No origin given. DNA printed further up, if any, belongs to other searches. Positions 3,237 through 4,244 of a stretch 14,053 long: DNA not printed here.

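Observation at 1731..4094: Signal-peptide-less SUKH (SMI1/KNR4) domain fused to ~23 leucine-rich repeats: an orphan 'immunity domain + repeat sensor' protein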

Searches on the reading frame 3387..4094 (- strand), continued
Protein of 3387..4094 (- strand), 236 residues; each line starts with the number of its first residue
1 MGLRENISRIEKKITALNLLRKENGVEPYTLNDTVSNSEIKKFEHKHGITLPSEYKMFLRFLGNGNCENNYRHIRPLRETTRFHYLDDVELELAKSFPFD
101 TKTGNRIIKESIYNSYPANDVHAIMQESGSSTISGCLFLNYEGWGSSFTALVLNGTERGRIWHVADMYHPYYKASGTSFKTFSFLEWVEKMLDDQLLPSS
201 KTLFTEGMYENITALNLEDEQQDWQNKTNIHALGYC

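Call 60: find_encoding_contigs(protein=P0248, flank=7000, max_places=2)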
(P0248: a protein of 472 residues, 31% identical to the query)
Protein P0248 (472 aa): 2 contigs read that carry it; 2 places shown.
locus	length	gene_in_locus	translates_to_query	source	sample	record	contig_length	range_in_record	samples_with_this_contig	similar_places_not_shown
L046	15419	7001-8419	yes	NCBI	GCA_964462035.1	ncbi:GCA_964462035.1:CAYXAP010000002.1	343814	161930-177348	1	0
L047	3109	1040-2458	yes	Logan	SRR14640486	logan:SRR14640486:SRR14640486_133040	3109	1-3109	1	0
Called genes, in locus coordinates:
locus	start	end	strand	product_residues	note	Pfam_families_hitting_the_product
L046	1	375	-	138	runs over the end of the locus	PF00042:Globin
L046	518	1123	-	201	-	PF02566:OsmC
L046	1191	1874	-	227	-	-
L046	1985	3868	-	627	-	PF00270:DEAD, PF04851:ResIII (weak), PF00271:Helicase_C, PF16124:RecQ_Zn_bind, PF09382:RQC, PF00570:HRDC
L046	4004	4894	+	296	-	PF13449:Phytase-like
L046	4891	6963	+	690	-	PF22020:RlmL_1st, PF02926:THUMP, PF01170:UPF0020, PF10672:Methyltrans_SAM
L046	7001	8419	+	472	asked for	PF09346:SMI1_KNR4 (weak), PF00560:LRR_1 (faint), PF12799:LRR_4 (faint), PF13855:LRR_8, PF23598:LRR_14, PF13855:LRR_8 (weak), PF23598:LRR_14, PF13855:LRR_8 (weak), +1 more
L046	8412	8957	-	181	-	PF07638:Sigma70_ECF (weak), PF04542:Sigma70_r2, PF08281:Sigma70_r4_2, PF04545:Sigma70_r4 (weak)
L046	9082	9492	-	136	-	PF01894:YjbQ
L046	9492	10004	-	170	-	-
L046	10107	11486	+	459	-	PF13472:Lipase_GDSL_2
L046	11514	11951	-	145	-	PF00293:NUDIX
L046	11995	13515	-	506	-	-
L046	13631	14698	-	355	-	PF04055:Radical_SAM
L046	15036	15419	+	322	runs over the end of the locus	PF01066:CDP-OH_P_transf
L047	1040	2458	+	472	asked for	PF09346:SMI1_KNR4 (weak), PF00560:LRR_1 (faint), PF12799:LRR_4 (faint), PF13855:LRR_8, PF23598:LRR_14, PF13855:LRR_8 (weak), PF23598:LRR_14, PF13855:LRR_8 (weak), +1 more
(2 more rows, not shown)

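Call 61: find_encoding_contigs(protein=P0266, flank=6000, max_places=3)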
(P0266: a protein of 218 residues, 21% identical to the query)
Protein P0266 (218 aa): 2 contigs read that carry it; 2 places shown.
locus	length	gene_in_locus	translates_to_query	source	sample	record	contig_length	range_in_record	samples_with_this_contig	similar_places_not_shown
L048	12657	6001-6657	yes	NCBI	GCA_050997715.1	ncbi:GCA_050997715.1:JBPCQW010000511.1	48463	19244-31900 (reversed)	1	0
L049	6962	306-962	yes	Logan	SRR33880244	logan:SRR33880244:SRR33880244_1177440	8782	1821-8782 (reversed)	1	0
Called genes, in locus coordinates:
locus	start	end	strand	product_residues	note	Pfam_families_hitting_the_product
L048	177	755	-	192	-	-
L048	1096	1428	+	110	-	PF04483:DUF565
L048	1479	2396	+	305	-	-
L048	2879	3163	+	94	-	-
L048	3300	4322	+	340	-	PF20903:SPL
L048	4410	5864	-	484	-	PF02696:SelO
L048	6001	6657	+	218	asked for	PF09346:SMI1_KNR4, PF14568:SUKH_6 (weak)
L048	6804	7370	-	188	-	PF13302:Acetyltransf_3, PF13420:Acetyltransf_4, PF00583:Acetyltransf_1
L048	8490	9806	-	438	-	PF07669:Eco57I, PF18135:Type_ISP_C (weak)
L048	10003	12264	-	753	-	PF13328:HD_4, PF01966:HD, PF04607:RelA_SpoT, PF02824:TGS, PF19296:RelA_AH, PF28438:RelA_RIS, PF01842:ACT, PF13291:ACT_4, +1 more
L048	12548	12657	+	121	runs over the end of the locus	-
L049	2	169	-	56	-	?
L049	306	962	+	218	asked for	PF09346:SMI1_KNR4, PF14568:SUKH_6 (weak)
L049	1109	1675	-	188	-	PF13302:Acetyltransf_3, PF13420:Acetyltransf_4, PF00583:Acetyltransf_1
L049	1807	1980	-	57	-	-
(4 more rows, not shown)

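Call 62: find_encoding_contigs(protein=P0267, flank=6000, max_places=2)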
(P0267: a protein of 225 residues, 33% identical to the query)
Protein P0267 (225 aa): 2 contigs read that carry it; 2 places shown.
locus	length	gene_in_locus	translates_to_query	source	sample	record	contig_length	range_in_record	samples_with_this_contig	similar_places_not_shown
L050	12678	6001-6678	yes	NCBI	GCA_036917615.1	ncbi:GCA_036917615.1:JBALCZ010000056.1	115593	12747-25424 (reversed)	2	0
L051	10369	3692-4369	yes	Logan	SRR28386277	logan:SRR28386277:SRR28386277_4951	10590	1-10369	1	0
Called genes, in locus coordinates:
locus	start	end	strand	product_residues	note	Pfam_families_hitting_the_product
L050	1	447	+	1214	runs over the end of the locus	PF02463:SMC_N, PF13175:AAA_15 (weak), PF13304:AAA_21 (weak), PF13555:AAA_29, PF06470:SMC_hinge, PF24161:CCDC39 (weak), PF13304:AAA_21 (weak)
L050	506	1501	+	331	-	PF05239:PRC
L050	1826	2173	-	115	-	PF05016:ParE_toxin (weak)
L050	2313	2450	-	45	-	-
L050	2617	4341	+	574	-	PF00664:ABC_membrane, PF00005:ABC_tran, PF02463:SMC_N (weak)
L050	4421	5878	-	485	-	PF02696:SelO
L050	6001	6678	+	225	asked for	PF09346:SMI1_KNR4, PF14568:SUKH_6 (weak)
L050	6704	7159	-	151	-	-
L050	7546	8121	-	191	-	PF13302:Acetyltransf_3, PF13420:Acetyltransf_4, PF00583:Acetyltransf_1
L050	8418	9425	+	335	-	PF04055:Radical_SAM, PF06968:BATS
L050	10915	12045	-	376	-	PF00899:ThiF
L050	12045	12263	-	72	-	-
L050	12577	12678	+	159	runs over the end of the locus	PF00892:EamA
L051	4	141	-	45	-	-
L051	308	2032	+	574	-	PF00664:ABC_membrane, PF00005:ABC_tran, PF02463:SMC_N (weak)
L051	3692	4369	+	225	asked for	PF09346:SMI1_KNR4, PF14568:SUKH_6 (weak)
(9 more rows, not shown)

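Call 63: find_encoding_contigs(protein=P0124, flank=6000, max_places=2)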
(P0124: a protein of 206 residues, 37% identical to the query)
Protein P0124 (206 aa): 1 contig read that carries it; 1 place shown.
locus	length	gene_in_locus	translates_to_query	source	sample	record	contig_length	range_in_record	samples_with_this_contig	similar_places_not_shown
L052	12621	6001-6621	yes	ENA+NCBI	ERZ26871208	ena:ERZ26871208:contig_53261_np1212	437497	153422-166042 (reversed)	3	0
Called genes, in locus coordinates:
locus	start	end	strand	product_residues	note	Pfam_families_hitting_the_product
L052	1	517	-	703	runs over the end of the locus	PF25852:DUF6242_C (faint)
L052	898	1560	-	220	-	PF01797:Y1_Tnp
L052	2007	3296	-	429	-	PF05935:Arylsulfotrans, PF14269:Arylsulfotran_2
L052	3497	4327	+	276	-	PF00891:Methyltransf_2 (weak), PF13489:Methyltransf_23, PF01209:Ubie_methyltran, PF13847:Methyltransf_31, PF08241:Methyltransf_11, PF08242:Methyltransf_12, PF13649:Methyltransf_25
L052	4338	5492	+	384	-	PF23459:S1_RRP5 (faint), PF00575:S1, PF13509:S1_2 (faint), PF00575:S1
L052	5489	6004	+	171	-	PF09900:DUF2127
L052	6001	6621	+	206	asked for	PF09346:SMI1_KNR4 (weak), PF14568:SUKH_6 (faint)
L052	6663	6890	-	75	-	-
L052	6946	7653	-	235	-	PF00005:ABC_tran, PF02463:SMC_N (faint), PF13304:AAA_21 (weak)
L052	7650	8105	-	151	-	-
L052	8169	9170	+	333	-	-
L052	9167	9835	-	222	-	-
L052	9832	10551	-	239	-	PF03544:TonB_C (weak)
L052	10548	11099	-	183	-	PF07638:Sigma70_ECF (weak), PF04542:Sigma70_r2, PF08281:Sigma70_r4_2, PF04545:Sigma70_r4 (weak)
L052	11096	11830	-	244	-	PF02698:DUF218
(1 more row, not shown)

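Call 73: search_protein_families(library=pfam, proteins=[P0152, P0167, P0183, P0184, P0205, P0209, P0203, P0197, P0218, P0225], max_evalue=0.001)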
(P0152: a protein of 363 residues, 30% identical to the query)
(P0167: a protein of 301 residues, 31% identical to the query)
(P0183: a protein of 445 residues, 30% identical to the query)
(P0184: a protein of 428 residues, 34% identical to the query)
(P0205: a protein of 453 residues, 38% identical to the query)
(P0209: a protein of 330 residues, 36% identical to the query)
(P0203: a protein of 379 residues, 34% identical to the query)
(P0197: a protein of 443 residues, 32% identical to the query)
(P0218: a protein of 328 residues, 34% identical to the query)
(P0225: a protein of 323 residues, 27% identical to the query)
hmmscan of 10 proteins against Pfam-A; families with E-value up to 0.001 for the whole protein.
P0152 (363 aa): 3 families
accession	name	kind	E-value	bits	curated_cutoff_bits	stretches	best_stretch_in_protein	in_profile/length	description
PF09346.15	SMI1_KNR4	-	4.3e-10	40.7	25.4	1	110-235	2-111/125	SMI1 / KNR4 family (SUKH-1)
PF14567.11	SUKH_5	-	3.6e-05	24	27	1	110-144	22-56/142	SMI1-KNR4 cell-wall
PF14568.11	SUKH_6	-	0.00016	22.6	27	1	113-229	2-97/119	SMI1-KNR4 cell-wall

P0167 (301 aa): 2 families
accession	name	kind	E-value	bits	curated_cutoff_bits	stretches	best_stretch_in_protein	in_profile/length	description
PF09346.15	SMI1_KNR4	-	7.6e-08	33.4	25.4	1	20-135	1-105/125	SMI1 / KNR4 family (SUKH-1)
PF02015.22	Glyco_hydro_45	-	0.00021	21.7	27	1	103-159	131-190/214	Glycosyl hydrolase family 45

P0183 (445 aa): 8 families
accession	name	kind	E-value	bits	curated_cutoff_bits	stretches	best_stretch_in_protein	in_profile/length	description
PF13646.12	HEAT_2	-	9.6e-35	119.2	27.7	3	204-289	3-87/88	HEAT repeats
PF02985.28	HEAT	-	1e-15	56.8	23.5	0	268-292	3-27/31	HEAT repeat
PF13513.12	HEAT_EZ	-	1.5e-12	48.2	27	0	266-292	29-55/55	HEAT-like repeat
PF09346.15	SMI1_KNR4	-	3e-10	41.2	25.4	1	41-179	1-124/125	SMI1 / KNR4 family (SUKH-1)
PF03130.22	HEAT_PBS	-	1.2e-07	32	20.9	0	250-276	1-27/27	PBS lyase HEAT-like repeat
PF01602.26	Adaptin_N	-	2.5e-05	23.5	37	1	243-321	88-176/524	Adaptin N terminal region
PF12717.13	Cnd1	-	6.5e-05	23.5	26.4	0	227-295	14-88/162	non-SMC mitotic condensation complex subunit 1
PF00514.29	Arm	-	0.00057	20.3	20.6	0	267-291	14-38/41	Armadillo/beta-catenin-like repeat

P0184 (428 aa): 5 families
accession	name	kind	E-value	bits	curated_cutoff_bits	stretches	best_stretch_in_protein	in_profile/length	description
PF09346.15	SMI1_KNR4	-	7.3e-06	27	25.4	1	42-197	1-122/125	SMI1 / KNR4 family (SUKH-1)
PF13428.12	TPR_14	-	5.1e-05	24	23.5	0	250-288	2-40/44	Tetratricopeptide repeat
PF14559.12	TPR_19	-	0.00014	22.6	25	0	236-287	12-63/68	Tetratricopeptide repeat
PF14561.12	TPR_20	-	0.00014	22.5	25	1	341-396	6-61/90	Tetratricopeptide repeat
PF13432.12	TPR_16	-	0.00065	20.5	32.7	0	331-380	5-54/65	Tetratricopeptide repeat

P0205 (453 aa): 7 families
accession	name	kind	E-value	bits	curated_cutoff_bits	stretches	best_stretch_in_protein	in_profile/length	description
PF13646.12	HEAT_2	-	1.1e-28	99.8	27.7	3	335-414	4-85/88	HEAT repeats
PF02985.28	HEAT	-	3.7e-16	58.1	23.5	1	363-389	2-28/31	HEAT repeat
PF13513.12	HEAT_EZ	-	3.9e-15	56.4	27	2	252-294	1-54/55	HEAT-like repeat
PF00514.29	Arm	-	9.8e-11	41.8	20.6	0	275-293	19-37/41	Armadillo/beta-catenin-like repeat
PF03130.22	HEAT_PBS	-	6.2e-10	39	20.9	1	284-308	1-25/27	PBS lyase HEAT-like repeat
PF09346.15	SMI1_KNR4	-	3.6e-07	31.3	25.4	1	38-155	1-106/125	SMI1 / KNR4 family (SUKH-1)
PF14568.11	SUKH_6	-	0.00054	20.9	27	1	41-71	1-31/119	SMI1-KNR4 cell-wall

P0209 (330 aa): 3 families
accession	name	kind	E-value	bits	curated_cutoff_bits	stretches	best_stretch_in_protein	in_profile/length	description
PF09346.15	SMI1_KNR4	-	7.4e-09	36.7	25.4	1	37-170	2-122/125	SMI1 / KNR4 family (SUKH-1)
PF14568.11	SUKH_6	-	9.4e-07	29.8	27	1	39-149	1-97/119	SMI1-KNR4 cell-wall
PF14567.11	SUKH_5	-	6.1e-05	23.3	27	1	36-70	21-55/142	SMI1-KNR4 cell-wall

P0203 (379 aa): 3 families
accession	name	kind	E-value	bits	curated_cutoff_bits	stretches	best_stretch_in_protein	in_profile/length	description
PF09346.15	SMI1_KNR4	-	8.1e-10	39.8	25.4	1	50-208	2-124/125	SMI1 / KNR4 family (SUKH-1)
PF14568.11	SUKH_6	-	8.3e-06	26.8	27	1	52-86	1-35/119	SMI1-KNR4 cell-wall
PF14567.11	SUKH_5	-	9.4e-06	25.9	27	1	50-83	22-55/142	SMI1-KNR4 cell-wall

P0197 (443 aa): 3 families
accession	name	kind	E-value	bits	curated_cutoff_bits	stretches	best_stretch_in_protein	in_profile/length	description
PF09346.15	SMI1_KNR4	-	3.8e-07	31.2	25.4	1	49-192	5-123/125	SMI1 / KNR4 family (SUKH-1)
PF14568.11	SUKH_6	-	4.7e-07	30.8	27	1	49-188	2-115/119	SMI1-KNR4 cell-wall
PF13646.12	HEAT_2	-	0.00027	21.6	27.7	0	217-299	3-85/88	HEAT repeats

P0218 (328 aa): 1 family
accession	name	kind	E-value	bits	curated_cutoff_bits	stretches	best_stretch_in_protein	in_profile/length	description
PF09346.15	SMI1_KNR4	-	4e-08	34.3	25.4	1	38-162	2-105/125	SMI1 / KNR4 family (SUKH-1)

P0225 (323 aa): 2 families
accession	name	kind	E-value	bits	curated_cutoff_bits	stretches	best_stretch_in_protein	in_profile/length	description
PF09346.15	SMI1_KNR4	-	4.2e-08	34.3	25.4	1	151-273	3-106/125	SMI1 / KNR4 family (SUKH-1)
PF14568.11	SUKH_6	-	0.00038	21.4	27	0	152-270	1-97/119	SMI1-KNR4 cell-wall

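Call 74: search_protein_families(library=pfam, proteins=[P0231, P0243, P0233, P0232, P0240, P0251, P0246, P0264, P0256, P0151], max_evalue=0.001)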
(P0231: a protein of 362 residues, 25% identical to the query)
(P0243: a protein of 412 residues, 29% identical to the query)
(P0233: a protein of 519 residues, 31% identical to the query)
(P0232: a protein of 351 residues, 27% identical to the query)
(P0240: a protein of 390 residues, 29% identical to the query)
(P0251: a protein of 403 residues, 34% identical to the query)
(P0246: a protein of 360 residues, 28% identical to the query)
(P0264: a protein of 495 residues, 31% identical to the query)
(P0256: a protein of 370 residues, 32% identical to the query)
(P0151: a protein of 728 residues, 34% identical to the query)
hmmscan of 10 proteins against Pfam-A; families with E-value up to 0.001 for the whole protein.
P0231 (362 aa): 3 families
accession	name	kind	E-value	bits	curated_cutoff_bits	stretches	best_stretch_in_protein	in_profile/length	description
PF09346.15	SMI1_KNR4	-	3.9e-13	50.5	25.4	1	37-187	2-123/125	SMI1 / KNR4 family (SUKH-1)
PF14568.11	SUKH_6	-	2.6e-07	31.6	27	1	39-186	1-118/119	SMI1-KNR4 cell-wall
PF14567.11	SUKH_5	-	2.9e-06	27.6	27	1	16-69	3-54/142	SMI1-KNR4 cell-wall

P0243 (412 aa): 3 families
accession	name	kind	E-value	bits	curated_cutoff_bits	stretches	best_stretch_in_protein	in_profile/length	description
PF09346.15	SMI1_KNR4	-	3.3e-11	44.3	25.4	2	27-160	1-106/125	SMI1 / KNR4 family (SUKH-1)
PF14568.11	SUKH_6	-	3.6e-10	40.8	27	1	226-275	3-53/119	SMI1-KNR4 cell-wall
PF14567.11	SUKH_5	-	3.9e-07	30.4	27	0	25-59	19-53/142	SMI1-KNR4 cell-wall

P0233 (519 aa): 1 family
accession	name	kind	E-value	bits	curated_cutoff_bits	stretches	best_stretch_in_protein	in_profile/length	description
PF09346.15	SMI1_KNR4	-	1.8e-08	35.5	25.4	1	52-204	2-123/125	SMI1 / KNR4 family (SUKH-1)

P0232 (351 aa): 1 family
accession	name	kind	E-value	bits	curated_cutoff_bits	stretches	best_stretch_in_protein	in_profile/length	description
PF09346.15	SMI1_KNR4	-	4.1e-06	27.9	25.4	1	40-177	2-106/125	SMI1 / KNR4 family (SUKH-1)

P0240 (390 aa): 1 family
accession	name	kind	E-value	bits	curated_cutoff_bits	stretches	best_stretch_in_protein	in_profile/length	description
PF09346.15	SMI1_KNR4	-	0.00049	21.1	25.4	1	23-137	1-104/125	SMI1 / KNR4 family (SUKH-1)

P0251 (403 aa): 6 families
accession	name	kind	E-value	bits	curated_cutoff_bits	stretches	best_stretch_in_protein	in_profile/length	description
PF13646.12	HEAT_2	-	2.2e-20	73.1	27.7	2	243-298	2-58/88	HEAT repeats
PF02985.28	HEAT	-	2.7e-18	64.8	23.5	0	364-389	2-27/31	HEAT repeat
PF09346.15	SMI1_KNR4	-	9.7e-09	36.3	25.4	1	47-185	1-124/125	SMI1 / KNR4 family (SUKH-1)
PF12717.13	Cnd1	-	2.7e-06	28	26.4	0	243-266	24-47/162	non-SMC mitotic condensation complex subunit 1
PF14568.11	SUKH_6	-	0.00011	23.2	27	1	50-180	1-115/119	SMI1-KNR4 cell-wall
PF21581.3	SCD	-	0.00078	20.1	27.5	0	279-298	38-57/75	Stromalin conservative domain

P0246 (360 aa): 1 family
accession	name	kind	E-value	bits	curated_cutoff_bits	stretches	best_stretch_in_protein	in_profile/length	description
PF09346.15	SMI1_KNR4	-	3.7e-08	34.5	25.4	1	47-178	1-112/125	SMI1 / KNR4 family (SUKH-1)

P0264 (495 aa): 18 families
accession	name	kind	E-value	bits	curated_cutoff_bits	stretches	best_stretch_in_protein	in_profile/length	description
PF00515.34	TPR_1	-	2.3e-24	84.6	27.8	2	437-465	1-29/34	Tetratricopeptide repeat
PF13424.12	TPR_12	-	1.1e-22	80.4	30.1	2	301-363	6-70/77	Tetratricopeptide repeat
PF07719.23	TPR_2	-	5.1e-21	73.4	27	1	438-466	2-30/34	Tetratricopeptide repeat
PF13181.12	TPR_8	-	2.1e-15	55.9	25.7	0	375-401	7-33/34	Tetratricopeptide repeat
PF13176.12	TPR_7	-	4.5e-14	51.7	27.9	0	406-434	2-30/36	Tetratricopeptide repeat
PF14559.12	TPR_19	-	1e-12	48.6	25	1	416-462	4-50/68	Tetratricopeptide repeat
PF13414.12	TPR_11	-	5.1e-12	45.7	26.8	1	412-450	3-41/42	TPR repeat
PF13428.12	TPR_14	-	1.5e-11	44.2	23.5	0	412-445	10-43/44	Tetratricopeptide repeat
PF13432.12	TPR_16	-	1.1e-10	42.1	32.7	1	409-464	3-58/65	Tetratricopeptide repeat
PF09346.15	SMI1_KNR4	-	1.9e-09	38.7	25.4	1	38-190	2-124/125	SMI1 / KNR4 family (SUKH-1)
PF13174.12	TPR_6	-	2.6e-09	37.5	26.3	0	408-435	5-32/33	Tetratricopeptide repeat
PF13374.12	TPR_10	-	3.9e-09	36.7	27.5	0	442-464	7-29/42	Tetratricopeptide repeat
PF13431.12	TPR_17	-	7e-09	35.7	24.4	1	427-457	3-33/34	Tetratricopeptide repeat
PF23914.1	TPR_CcmH_CycH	-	2.5e-08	34.3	42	0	365-462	46-146/158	Cytochrome c-type biogenesis protein H TPR domain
PF14568.11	SUKH_6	-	6.7e-08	33.5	27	1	40-186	1-116/119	SMI1-KNR4 cell-wall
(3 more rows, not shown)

P0256 (370 aa): 9 families
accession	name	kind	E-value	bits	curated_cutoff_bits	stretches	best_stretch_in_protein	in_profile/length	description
PF00583.31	Acetyltransf_1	-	6.5e-14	52.6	20.7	1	244-344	27-116/116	Acetyltransferase (GNAT) family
PF13420.13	Acetyltransf_4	-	7.2e-12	46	24.3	1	237-360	28-150/155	Acetyltransferase (GNAT) domain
PF13508.13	Acetyltransf_7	-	9.2e-11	42.4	27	1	268-346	13-84/84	Acetyltransferase (GNAT) domain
PF08445.16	FR47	-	3.5e-09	37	22.1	1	285-347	20-80/86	FR47-like protein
PF09346.15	SMI1_KNR4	-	7.9e-09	36.6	25.4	1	31-158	4-107/125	SMI1 / KNR4 family (SUKH-1)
PF13673.13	Acetyltransf_10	-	2.9e-08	34.2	23.6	1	259-349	33-112/128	Acetyltransferase (GNAT) domain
PF13302.13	Acetyltransf_3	-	3.3e-08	34.7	25.4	1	203-345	2-138/138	Acetyltransferase (GNAT) domain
PF14568.11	SUKH_6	-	0.00016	22.6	27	1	31-62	1-32/119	SMI1-KNR4 cell-wall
PF17013.11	Acetyltransf_15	-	0.00062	19.7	35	0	279-354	65-146/210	Putative acetyl-transferase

P0151 (728 aa): 5 families
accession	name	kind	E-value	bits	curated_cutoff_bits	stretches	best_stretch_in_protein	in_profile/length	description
PF01816.23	LRV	-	1.4e-24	85.2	21.6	3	606-629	3-26/26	Leucine rich repeat variant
PF25591.1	LRV_2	-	6.6e-11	42.5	27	0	608-651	4-46/61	Leucine Rich Repeat Variant domain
PF02985.28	HEAT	-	1.2e-10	41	23.5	0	700-718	6-24/31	HEAT repeat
PF09346.15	SMI1_KNR4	-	7.7e-10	39.9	25.4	1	43-179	4-124/125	SMI1 / KNR4 family (SUKH-1)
PF14568.11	SUKH_6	-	4.4e-05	24.4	27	1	43-74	1-32/119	SMI1-KNR4 cell-wall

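Call 80: search_dna_similar(query=window:3387-4094:-, collection=phages, mode=protein, max_evalue=0.001, max_rows=15)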
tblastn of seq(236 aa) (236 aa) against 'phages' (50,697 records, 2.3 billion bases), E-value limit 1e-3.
Records with a match: 4; places in all: 4; records where one place covers at least 80% of the query: 3.
Best place of each record, by identity: <60% 4.
By first word of the organism name: Listeria 4.
By host as written in the record: Listeria monocytogenes 4.
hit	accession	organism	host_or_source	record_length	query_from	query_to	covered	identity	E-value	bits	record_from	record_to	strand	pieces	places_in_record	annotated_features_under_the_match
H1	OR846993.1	Listeria phage LM 4-11-1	Listeria monocytogenes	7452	3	193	81%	30.8%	1e-7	57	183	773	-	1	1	record has no annotation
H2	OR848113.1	Listeria phage LM 4-14-1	Listeria monocytogenes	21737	3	193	81%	30.8%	1e-7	57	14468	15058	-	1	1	record has no annotation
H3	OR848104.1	Listeria phage LM 4-14-1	Listeria monocytogenes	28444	3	193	81%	30.3%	4e-7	56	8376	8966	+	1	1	record has no annotation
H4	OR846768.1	Listeria phage LM 4-11-1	Listeria monocytogenes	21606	3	65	27%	41.4%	5e-6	53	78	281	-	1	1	record has no annotation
